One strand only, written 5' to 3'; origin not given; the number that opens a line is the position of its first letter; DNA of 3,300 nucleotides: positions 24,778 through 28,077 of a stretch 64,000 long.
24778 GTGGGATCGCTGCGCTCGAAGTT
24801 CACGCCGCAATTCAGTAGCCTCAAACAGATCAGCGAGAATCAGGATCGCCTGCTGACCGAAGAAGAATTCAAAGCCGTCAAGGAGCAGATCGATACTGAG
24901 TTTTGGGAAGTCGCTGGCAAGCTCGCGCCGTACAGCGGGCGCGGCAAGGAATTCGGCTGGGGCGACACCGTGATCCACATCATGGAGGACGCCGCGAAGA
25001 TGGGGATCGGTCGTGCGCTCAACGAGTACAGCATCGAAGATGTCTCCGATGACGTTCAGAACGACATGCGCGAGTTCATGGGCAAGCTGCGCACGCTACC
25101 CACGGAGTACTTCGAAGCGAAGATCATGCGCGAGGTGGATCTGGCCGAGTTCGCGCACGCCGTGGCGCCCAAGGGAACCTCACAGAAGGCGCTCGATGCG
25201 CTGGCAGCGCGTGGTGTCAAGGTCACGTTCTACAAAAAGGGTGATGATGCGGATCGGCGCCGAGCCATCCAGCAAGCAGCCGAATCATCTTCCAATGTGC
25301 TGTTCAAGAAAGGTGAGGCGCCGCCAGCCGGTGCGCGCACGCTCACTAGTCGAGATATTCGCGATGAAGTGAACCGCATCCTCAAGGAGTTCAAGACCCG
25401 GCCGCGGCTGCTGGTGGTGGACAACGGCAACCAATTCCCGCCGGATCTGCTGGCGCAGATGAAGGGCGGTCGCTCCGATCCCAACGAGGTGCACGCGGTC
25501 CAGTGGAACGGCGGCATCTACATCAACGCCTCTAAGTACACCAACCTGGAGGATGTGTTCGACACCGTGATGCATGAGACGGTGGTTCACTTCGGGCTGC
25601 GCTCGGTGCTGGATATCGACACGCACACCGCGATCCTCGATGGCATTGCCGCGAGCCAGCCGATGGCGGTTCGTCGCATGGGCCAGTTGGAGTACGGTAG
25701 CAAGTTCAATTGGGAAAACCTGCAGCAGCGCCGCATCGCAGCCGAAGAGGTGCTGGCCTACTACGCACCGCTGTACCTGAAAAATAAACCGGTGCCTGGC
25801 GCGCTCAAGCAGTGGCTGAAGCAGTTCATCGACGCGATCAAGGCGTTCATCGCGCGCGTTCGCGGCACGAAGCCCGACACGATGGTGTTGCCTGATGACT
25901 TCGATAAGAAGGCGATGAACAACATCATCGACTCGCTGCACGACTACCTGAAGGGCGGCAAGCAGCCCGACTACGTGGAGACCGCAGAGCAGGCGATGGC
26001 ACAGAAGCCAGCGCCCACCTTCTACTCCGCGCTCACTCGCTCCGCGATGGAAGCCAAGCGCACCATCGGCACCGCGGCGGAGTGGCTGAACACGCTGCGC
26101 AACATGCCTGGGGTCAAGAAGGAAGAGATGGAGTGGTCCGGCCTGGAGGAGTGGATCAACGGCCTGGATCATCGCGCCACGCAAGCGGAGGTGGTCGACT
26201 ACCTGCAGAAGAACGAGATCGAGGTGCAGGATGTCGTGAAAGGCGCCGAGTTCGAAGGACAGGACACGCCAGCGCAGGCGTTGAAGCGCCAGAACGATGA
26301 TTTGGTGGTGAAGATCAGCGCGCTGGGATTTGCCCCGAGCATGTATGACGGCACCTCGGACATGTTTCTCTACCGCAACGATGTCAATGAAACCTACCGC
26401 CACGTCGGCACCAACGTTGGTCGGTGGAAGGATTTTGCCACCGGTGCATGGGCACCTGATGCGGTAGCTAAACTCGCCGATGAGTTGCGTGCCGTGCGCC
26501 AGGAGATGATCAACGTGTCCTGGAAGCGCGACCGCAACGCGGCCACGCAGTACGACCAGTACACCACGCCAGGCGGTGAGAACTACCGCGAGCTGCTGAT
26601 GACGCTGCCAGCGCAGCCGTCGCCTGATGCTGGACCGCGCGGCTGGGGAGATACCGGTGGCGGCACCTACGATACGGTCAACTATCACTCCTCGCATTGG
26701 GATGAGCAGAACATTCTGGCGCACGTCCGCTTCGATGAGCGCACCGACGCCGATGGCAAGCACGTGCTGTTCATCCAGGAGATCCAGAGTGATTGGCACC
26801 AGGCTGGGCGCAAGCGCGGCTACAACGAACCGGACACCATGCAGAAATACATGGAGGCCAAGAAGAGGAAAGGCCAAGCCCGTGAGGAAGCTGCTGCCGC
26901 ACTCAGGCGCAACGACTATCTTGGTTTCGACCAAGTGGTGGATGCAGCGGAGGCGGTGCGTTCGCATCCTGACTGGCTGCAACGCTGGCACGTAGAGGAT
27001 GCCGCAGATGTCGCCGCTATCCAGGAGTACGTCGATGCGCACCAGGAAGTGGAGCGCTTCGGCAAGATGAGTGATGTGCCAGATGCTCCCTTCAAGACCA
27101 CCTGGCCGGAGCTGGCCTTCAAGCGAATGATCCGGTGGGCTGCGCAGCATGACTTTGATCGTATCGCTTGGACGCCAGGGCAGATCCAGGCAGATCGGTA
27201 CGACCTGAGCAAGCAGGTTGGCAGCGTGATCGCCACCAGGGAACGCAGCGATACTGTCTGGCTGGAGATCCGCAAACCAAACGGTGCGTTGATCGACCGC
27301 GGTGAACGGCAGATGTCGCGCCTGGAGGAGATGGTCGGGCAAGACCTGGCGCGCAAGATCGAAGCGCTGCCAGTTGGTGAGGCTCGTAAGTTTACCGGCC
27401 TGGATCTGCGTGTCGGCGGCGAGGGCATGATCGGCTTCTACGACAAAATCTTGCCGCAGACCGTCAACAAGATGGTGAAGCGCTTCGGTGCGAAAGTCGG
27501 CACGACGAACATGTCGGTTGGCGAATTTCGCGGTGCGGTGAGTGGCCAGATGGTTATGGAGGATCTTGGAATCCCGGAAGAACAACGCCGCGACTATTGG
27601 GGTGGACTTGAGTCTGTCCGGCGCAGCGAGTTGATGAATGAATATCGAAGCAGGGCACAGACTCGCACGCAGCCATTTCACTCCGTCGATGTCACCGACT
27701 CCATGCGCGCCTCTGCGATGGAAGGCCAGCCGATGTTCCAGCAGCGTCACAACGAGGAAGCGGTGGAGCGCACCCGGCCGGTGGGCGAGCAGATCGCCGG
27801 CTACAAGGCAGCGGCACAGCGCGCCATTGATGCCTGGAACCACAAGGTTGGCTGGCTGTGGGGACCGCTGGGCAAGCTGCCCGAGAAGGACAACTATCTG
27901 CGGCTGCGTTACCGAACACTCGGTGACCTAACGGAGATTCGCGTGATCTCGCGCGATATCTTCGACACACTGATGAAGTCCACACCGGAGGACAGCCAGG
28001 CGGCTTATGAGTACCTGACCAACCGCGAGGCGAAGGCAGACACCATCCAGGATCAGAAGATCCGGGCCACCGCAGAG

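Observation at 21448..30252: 2934-aa giant protein with an embedded inorganic-pyrophosphatase-like signature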

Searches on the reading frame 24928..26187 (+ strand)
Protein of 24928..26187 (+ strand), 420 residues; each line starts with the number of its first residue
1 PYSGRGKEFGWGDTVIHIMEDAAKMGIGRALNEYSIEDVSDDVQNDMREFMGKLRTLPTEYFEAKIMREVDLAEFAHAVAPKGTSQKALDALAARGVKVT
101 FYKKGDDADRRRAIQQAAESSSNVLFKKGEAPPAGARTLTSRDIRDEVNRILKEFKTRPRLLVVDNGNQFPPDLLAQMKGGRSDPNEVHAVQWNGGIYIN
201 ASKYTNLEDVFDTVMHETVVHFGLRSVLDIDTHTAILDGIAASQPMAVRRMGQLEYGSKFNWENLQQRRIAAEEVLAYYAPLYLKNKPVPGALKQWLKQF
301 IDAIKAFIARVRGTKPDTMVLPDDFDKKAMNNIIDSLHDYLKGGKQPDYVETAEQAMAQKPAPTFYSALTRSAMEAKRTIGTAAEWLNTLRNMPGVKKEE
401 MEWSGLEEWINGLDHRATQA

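Call 11: search_protein_families(library=pfam, proteins=[window:24928-26187:+], max_evalue=5)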
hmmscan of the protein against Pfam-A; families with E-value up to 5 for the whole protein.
window:24928-26187:+ (420 aa): 1 family
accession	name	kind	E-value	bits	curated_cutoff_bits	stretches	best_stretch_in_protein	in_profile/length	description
PF20881.2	G1_gp67_C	-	0.096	13.7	27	1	17-69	3-54/100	Phage G1 gp67, C-terminal domain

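Call 50: search_protein_families(library=ncbifam, proteins=[window:24928-26187:+], max_evalue=1)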
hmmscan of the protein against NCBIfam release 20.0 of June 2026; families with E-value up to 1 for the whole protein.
window:24928-26187:+ (420 aa): 2 families
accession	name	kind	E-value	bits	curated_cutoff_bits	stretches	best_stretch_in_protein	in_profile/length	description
NF002178.0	PRK01022.2-1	equivalog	0.05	13.7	351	1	298-346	52-101/178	hypothetical protein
NF009869.0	PRK13328.1-5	equivalog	0.059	12.9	452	1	224-250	169-195/263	type III pantothenate kinase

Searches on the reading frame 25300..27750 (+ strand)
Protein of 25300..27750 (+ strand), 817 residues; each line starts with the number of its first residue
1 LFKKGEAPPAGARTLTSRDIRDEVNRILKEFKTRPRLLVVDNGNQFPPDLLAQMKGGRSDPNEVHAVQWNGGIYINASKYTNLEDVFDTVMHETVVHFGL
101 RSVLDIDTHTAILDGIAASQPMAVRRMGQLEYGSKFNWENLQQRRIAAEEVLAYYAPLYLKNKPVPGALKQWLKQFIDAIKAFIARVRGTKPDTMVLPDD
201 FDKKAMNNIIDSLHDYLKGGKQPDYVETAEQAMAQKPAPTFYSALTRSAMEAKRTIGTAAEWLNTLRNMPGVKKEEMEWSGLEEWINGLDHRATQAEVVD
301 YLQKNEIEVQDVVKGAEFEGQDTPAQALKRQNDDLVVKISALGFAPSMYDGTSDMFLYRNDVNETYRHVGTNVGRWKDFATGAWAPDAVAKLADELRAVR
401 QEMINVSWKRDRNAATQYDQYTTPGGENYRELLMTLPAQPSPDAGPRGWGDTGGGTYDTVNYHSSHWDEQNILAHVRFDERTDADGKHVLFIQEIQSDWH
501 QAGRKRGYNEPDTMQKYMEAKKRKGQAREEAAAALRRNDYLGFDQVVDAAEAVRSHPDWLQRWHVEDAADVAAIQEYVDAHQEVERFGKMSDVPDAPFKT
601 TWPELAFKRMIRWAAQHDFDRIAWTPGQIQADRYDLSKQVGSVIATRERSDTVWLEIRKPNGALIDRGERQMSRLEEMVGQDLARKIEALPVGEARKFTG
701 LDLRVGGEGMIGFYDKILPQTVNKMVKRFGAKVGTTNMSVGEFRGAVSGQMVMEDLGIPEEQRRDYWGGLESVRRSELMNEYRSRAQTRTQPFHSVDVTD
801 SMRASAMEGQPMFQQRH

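Call 28: search_solved_structures(query=A1, max_evalue=1, show_alignments=2)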
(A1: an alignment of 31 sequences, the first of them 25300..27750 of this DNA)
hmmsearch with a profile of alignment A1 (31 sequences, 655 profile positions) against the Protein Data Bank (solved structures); distinct sequences matched with E-value up to 1: 0.

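Call 29: search_protein_families(library=pfam, alignment_id=A1, max_evalue=0.01)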
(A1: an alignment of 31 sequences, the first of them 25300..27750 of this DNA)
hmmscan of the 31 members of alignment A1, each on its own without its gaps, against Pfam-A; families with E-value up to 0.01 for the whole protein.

A. member 1, window:25300-27750:+ (817 aa): 0 families

B. families by the number of members that match (of 31 scanned): 2 families
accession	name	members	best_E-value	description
PF09954.14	DUF2188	1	0.0036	Uncharacterized protein conserved in bacteria (DUF2188)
PF25703.1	AcrF31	1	0.0064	Anti-CRISPR protein F31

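Call 36: predict_structure(alignment_id=A1)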
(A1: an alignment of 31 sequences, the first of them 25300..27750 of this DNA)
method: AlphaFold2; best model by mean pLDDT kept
length: 817 residues; sequences in the alignment: 31
mean_pLDDT: 80.8   pTM: 0.61
mean pLDDT of the five models: 80.8, 79.1, 79.0, 78.0, 75.8
residues with pLDDT >= 90: 275; 70-90: 367; 50-70: 128; < 50: 47
segments of 3 or more residues with pLDDT < 50: 197-201, 220-223, 226-236, 442-458, 815-817
pLDDT, mean of each block of 10 residues (from residue 1): 55 84 87 84 91 80 87 90 86 76 80 94 92 89 89 85 89 87 75 53 54 52 42 49 91 97 96 87 92 96 86 72 70 90 82 76 83 76 89 88 70 70 85 83 41 39 85 95 95 95 85 77 82 78 60 69 74 83 75 79 95 95 95 83 95 95 93 88 92 95 83 96 96 93 56 71 67 66 68 97 92 62
secondary structure, 60 per line:
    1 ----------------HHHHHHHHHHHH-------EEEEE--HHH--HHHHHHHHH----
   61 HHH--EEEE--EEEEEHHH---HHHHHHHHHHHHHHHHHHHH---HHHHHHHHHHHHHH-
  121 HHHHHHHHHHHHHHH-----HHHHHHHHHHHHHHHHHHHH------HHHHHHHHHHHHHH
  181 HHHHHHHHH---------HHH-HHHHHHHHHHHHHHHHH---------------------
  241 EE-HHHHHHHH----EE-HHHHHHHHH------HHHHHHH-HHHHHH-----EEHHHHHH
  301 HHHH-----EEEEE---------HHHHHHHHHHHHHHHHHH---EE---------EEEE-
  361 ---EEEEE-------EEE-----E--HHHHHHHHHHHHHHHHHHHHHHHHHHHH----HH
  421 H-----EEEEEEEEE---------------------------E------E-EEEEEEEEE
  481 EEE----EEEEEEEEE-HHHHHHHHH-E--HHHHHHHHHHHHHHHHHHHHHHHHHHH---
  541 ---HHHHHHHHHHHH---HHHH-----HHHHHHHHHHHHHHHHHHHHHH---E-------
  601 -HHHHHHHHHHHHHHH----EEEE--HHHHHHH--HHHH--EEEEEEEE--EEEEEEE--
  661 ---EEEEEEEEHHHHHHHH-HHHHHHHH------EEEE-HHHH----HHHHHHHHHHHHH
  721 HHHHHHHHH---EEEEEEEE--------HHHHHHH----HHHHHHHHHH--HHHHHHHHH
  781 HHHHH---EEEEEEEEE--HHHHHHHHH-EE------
elements in order (helices of 4 or more, strands of 3 or more residues): H17-28 E36-40 H48-56 E66-69 E72-76 H83-102 H106-119 H121-135 H141-160 H167-189 H203-219 H244-251 H259-267 H274-280 H282-287 H295-304 E310-314 H324-341 E356-359 E364-368 E376-378 H387-414 E427-435 E472-483 E488-496 H498-506 H511-537 H544-555 H559-562 H568-589 H602-616 E621-624 H627-633 H636-639 E642-649 E652-658 E664-671 H672-679 H681-688 E695-698 H700-703 H708-729 E733-740 H749-755 H760-769 H772-785 E789-797 H800-808

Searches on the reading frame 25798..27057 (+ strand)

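Call 11: search_protein_families(library=pfam, proteins=[window:25798-27057:+], max_evalue=5)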
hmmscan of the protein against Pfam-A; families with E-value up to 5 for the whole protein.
window:25798-27057:+ (420 aa): 0 families

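Call 50: search_protein_families(library=ncbifam, proteins=[window:25798-27057:+], max_evalue=1)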
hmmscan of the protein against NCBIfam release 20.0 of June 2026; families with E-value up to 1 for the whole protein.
window:25798-27057:+ (420 aa): 1 family
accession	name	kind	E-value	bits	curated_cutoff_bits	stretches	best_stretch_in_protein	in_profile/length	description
NF002178.0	PRK01022.2-1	equivalog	0.057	13.5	351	1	8-56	52-101/178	hypothetical protein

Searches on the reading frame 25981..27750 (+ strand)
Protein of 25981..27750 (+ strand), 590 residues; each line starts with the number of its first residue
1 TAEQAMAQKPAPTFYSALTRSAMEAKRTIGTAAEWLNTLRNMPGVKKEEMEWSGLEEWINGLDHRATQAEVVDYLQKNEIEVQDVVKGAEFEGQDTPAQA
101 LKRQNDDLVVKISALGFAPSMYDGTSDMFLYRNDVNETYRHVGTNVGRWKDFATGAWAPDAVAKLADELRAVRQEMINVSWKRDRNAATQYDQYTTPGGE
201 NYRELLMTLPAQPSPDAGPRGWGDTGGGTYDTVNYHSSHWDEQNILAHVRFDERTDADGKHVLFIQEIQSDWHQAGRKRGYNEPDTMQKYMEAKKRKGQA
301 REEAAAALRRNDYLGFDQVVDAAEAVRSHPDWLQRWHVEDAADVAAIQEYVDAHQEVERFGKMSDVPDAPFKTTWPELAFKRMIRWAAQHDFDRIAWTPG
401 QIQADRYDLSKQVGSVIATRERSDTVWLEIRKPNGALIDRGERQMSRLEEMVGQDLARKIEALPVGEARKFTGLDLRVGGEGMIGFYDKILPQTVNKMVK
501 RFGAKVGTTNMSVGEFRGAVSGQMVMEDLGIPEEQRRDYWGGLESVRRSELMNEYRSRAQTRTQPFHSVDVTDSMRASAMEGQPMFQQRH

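Call 85: search_protein_representatives(protein=window:25981-27750:+)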
Query: 590 residues. Proteins with E-value up to 0.001 (for the whole library): 11594; up to 1e-10: 9442; up to 1e-30: 5054. The best 150 are listed.
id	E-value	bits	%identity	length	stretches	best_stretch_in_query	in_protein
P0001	0.0e+00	1348.0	100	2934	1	1-590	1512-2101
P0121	3.2e-153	527.9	37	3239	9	234-588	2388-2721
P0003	1.9e-136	472.6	61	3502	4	4-212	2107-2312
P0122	9.6e-130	450.4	38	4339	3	10-588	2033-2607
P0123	5.1e-122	424.9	40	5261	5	230-520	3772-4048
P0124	6.0e-110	385.0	47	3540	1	10-589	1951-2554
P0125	6.1e-107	375.1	44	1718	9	340-506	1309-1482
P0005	1.8e-105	370.2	46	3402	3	215-514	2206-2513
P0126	3.9e-105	369.1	36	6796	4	231-588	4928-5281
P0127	6.4e-103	361.8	48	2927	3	6-283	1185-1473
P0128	2.5e-102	359.9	49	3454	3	8-282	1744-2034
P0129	3.5e-101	356.1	38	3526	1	4-589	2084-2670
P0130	1.4e-100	354.1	43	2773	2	12-408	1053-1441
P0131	5.6e-100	352.1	52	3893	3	5-287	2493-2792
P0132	1.4e-98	347.5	43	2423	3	234-588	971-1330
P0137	3.8e-95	336.2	41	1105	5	187-390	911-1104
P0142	1.9e-93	330.5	42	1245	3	231-588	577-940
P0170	4.3e-85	303.0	42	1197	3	235-588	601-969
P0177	3.9e-84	299.8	45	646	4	338-587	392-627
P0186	3.6e-83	296.6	38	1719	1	9-518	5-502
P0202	1.4e-81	291.3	41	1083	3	233-588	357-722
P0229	4.3e-78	279.9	40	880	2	11-304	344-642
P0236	8.0e-78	279.0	46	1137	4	365-516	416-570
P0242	3.5e-77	276.8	43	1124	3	226-512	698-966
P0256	6.1e-76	272.7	41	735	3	223-587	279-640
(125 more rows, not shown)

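Call 87: list_cluster_members(proteins=[P0177, P0256, P0229, P0202, P0170, P0142, P0186, P0236, P0242, P0137])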
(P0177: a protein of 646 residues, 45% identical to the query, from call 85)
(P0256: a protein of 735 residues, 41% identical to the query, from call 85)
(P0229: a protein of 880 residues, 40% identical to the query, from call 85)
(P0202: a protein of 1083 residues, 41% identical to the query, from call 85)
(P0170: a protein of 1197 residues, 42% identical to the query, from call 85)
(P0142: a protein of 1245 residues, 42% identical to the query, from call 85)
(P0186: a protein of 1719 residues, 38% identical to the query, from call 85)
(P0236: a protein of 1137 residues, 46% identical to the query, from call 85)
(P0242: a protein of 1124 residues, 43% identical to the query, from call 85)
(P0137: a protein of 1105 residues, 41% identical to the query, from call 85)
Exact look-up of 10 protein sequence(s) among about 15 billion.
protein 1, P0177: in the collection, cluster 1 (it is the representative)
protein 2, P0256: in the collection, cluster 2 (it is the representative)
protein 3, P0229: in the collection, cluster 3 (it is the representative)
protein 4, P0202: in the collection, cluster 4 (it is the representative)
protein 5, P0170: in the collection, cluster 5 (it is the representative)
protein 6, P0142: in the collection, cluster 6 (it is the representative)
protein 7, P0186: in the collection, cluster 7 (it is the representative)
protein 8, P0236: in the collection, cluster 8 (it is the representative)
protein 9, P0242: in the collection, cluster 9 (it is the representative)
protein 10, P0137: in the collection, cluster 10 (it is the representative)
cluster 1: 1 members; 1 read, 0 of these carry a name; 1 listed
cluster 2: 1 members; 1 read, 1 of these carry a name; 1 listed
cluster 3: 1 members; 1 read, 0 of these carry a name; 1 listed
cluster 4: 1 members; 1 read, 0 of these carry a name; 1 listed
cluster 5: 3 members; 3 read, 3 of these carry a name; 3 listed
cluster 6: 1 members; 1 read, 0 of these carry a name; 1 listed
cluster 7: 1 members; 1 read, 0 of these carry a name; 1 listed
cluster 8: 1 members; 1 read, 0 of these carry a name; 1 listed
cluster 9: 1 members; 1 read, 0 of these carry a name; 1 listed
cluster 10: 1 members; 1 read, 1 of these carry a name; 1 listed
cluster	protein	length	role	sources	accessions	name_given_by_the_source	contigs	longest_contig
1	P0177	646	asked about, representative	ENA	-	-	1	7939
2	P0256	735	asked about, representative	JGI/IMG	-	hypothetical protein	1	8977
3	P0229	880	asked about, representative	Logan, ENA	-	-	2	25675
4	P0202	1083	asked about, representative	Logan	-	-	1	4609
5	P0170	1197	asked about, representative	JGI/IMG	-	hypothetical protein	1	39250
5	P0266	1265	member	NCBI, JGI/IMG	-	hypothetical protein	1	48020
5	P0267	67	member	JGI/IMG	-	hypothetical protein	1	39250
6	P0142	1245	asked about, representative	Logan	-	-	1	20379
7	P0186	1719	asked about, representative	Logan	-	-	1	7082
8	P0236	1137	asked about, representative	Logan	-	-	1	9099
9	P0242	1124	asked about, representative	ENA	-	-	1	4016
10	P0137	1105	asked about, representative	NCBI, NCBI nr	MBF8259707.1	MAG: hypothetical protein HW377_2081, partial [Actinobacteria bacterium] | hypothetical protein [Actinomycetota bacterium]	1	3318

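Call 102: search_dna_similar(query=window:25981-27750:+, collection=phages, mode=protein, max_rows=45, max_evalue=0.00001)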
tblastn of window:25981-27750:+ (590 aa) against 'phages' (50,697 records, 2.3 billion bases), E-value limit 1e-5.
Records with a match: 5; places in all: 6; records where one place covers at least 80% of the query: 1.
Best place of each record, by identity: <60% 5.
By first word of the organism name: Dolichospermum 1; Caudoviricetes 1; Pelagibacter 1; Nostoc 1; Microcystis 1.
By host as written in the record: Dolichospermum flos-aquae 1; - 1; Candidatus Pelagibacter sp. HTCC1062 1; Nostoc sp. 1; Microcystis elabens 1.
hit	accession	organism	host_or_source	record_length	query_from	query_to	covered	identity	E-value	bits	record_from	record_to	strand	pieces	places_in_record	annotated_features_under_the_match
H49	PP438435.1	Dolichospermum phage Dfl-JY45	Dolichospermum flos-aquae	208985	35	588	94%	27.7%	8e-46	180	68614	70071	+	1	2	hypothetical protein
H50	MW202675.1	Caudoviricetes sp.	Manatee Spring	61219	190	518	55%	31.7%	1e-19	155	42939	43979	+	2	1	hypothetical protein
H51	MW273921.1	Pelagibacter phage HTVC028P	Candidatus Pelagibacter sp. HTCC1062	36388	191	288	17%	31.4%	4e-7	59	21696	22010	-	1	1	hypothetical protein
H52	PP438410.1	Nostoc phage Nsp-JY18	Nostoc sp.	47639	1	82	14%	36.1%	3e-9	66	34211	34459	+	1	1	lysin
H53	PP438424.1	Microcystis phage Mel-JY33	Microcystis elabens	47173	14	82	12%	37.7%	6e-9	65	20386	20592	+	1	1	lysin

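Call 103: search_dna_similar(query=window:25981-27750:+, collection=plasmids, mode=protein, max_rows=25, max_evalue=0.00001)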
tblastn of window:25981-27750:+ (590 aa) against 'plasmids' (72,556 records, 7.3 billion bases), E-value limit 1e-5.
Records with a match: 5; places in all: 5; records where one place covers at least 80% of the query: 0.
Best place of each record, by identity: <60% 5.
By first word of the organism name: Pseudomonas 4; Caballeronia 1.
By predicted mobility (MOB-suite, as given by PLSDB): non-mobilizable 4; mobilizable 1.
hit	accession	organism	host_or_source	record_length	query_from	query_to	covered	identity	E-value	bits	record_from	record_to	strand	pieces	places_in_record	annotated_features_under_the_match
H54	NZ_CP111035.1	Pseudomonas aeruginosa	Homo sapiens,sputum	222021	190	504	53%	26.2%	9e-20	101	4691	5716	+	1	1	none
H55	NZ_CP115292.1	Pseudomonas aeruginosa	Homo sapiens,culture samples from human ...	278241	190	504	53%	26.2%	9e-20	101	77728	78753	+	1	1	LPD23 domain-containing protein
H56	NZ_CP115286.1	Pseudomonas aeruginosa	Homo sapiens,culture samples from human ...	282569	190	504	53%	26.2%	9e-20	101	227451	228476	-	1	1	LPD23 domain-containing protein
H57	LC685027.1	Pseudomonas aeruginosa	-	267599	190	504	42%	30.0%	2e-9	128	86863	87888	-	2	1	hypothetical protein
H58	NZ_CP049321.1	Caballeronia sp. SBC2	whole organism,soil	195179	180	273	16%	37.2%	5e-10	71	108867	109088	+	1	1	hypothetical protein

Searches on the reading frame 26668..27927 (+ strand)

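Call 11: search_protein_families(library=pfam, proteins=[window:26668-27927:+], max_evalue=5)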
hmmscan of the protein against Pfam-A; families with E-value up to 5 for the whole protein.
window:26668-27927:+ (420 aa): 1 family
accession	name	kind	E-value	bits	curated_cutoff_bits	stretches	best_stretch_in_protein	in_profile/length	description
PF08537.15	NBP1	-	0.39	10.6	25.8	1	294-365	6-80/330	Fungal Nap binding protein NBP1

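Call 50: search_protein_families(library=ncbifam, proteins=[window:26668-27927:+], max_evalue=1)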
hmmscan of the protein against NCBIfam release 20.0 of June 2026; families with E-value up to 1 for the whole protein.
window:26668-27927:+ (420 aa): 0 families
